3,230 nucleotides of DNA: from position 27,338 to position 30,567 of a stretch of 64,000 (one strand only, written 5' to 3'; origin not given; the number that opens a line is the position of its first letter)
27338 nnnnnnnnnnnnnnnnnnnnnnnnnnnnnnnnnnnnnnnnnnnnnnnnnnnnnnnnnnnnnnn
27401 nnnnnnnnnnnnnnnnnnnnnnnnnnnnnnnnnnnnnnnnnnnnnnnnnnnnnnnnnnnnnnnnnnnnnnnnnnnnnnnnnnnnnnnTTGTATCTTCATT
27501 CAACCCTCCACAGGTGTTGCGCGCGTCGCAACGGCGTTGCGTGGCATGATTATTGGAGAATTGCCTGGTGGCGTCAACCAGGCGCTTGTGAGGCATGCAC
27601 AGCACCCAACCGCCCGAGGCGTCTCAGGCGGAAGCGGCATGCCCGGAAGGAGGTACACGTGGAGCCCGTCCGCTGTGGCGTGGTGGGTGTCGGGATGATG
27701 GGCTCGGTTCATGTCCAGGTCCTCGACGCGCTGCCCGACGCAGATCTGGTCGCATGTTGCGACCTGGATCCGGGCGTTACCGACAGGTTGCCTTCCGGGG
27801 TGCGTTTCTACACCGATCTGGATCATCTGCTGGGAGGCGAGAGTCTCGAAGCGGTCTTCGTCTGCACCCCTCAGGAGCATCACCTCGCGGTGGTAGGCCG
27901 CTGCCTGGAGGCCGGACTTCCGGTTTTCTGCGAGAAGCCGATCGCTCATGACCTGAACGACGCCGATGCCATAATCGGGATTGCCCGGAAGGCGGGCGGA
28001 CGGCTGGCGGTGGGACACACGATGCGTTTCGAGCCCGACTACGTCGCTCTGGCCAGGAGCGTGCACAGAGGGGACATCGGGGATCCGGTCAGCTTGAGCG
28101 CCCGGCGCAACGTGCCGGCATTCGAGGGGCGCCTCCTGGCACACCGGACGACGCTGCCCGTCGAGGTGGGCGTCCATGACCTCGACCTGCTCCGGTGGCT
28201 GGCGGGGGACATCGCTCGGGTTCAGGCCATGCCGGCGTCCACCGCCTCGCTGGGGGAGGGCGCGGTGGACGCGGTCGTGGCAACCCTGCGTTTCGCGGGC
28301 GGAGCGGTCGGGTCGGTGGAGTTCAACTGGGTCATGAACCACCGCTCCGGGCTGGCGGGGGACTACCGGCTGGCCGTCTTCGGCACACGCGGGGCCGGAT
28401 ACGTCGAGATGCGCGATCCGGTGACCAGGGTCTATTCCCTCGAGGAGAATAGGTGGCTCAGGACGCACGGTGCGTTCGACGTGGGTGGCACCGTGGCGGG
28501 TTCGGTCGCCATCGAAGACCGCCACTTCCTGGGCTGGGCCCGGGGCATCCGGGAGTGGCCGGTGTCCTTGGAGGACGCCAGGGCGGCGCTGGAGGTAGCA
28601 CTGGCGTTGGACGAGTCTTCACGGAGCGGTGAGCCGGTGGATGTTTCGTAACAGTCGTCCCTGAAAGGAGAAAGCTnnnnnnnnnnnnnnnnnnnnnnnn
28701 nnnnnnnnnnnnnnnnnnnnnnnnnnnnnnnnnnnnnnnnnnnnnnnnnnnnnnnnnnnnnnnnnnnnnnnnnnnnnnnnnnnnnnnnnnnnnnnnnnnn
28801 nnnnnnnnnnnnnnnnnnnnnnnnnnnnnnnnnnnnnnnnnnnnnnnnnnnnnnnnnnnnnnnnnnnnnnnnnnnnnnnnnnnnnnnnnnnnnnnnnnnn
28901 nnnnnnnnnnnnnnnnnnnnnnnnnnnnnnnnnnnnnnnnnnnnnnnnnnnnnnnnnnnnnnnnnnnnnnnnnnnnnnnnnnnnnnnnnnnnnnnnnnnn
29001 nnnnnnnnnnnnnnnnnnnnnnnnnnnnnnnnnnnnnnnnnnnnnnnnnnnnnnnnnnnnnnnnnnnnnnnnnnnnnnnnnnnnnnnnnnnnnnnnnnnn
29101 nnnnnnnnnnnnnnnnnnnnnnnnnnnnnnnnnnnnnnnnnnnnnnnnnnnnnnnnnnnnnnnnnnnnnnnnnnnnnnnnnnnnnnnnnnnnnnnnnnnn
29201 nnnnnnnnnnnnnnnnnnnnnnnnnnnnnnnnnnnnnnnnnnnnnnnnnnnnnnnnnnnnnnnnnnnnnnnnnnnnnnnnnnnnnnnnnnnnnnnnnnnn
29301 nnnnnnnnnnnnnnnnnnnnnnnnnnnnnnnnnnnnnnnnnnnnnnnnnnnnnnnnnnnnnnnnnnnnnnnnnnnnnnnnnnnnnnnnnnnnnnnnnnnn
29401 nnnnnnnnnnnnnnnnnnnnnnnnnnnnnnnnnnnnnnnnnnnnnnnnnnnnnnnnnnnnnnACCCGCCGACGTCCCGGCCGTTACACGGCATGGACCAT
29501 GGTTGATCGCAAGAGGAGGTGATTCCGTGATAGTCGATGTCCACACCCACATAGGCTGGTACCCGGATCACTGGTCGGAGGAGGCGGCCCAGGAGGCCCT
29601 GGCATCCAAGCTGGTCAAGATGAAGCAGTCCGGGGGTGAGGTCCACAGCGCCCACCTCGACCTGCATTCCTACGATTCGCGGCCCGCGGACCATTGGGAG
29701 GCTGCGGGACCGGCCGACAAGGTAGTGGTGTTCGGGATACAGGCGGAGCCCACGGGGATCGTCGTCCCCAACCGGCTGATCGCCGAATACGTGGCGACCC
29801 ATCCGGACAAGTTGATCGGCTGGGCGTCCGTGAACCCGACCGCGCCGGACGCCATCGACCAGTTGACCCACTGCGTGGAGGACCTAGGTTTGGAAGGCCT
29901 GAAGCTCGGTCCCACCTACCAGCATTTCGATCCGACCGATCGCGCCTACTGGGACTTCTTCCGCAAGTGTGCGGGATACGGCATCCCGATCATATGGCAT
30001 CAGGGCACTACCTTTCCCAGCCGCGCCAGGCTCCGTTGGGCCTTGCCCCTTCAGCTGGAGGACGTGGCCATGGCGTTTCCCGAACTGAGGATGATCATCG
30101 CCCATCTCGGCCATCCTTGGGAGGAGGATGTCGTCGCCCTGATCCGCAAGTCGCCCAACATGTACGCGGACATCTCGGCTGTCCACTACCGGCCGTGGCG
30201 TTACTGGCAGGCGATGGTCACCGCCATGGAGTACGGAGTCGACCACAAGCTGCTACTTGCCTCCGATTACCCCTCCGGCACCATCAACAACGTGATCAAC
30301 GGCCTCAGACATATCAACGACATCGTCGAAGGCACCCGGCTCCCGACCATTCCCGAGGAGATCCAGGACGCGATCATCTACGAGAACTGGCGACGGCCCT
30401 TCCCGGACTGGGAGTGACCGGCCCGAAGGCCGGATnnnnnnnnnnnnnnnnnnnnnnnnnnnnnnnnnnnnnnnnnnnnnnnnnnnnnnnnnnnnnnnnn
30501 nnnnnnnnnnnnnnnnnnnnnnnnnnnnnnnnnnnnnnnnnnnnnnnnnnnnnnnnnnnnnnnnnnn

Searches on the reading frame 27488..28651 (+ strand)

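Call 53: search_protein_families(library=pfam, proteins=[window:27488-28651:+], max_evalue=0.00001)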
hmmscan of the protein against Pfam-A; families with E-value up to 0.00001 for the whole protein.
window:27488-28651:+ (387 aa): 3 families
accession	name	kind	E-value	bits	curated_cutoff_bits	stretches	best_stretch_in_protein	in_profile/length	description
PF01408.29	GFO_IDH_MocA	-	3.4e-23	83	24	1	61-177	1-120/120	Oxidoreductase family, NAD-binding Rossmann fold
PF22725.1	GFO_IDH_MocA_C3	-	2.8e-17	63.3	27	1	186-302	2-121/124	GFO/IDH/MocA C-terminal domain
PF02894.22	GFO_IDH_MocA_C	-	1e-12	48.8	22.9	1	194-386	6-218/218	Oxidoreductase family, C-terminal alpha/beta domain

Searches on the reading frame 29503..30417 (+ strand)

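Call 54: search_protein_families(library=pfam, proteins=[window:29503-30417:+], max_evalue=0.00001)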
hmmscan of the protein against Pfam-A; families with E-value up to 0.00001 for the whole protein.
window:29503-30417:+ (304 aa): 1 family
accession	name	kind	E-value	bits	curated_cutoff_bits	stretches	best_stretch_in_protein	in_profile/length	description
PF04909.20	Amidohydro_2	-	2.5e-30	106.7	26.4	1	11-257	1-248/289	Amidohydrolase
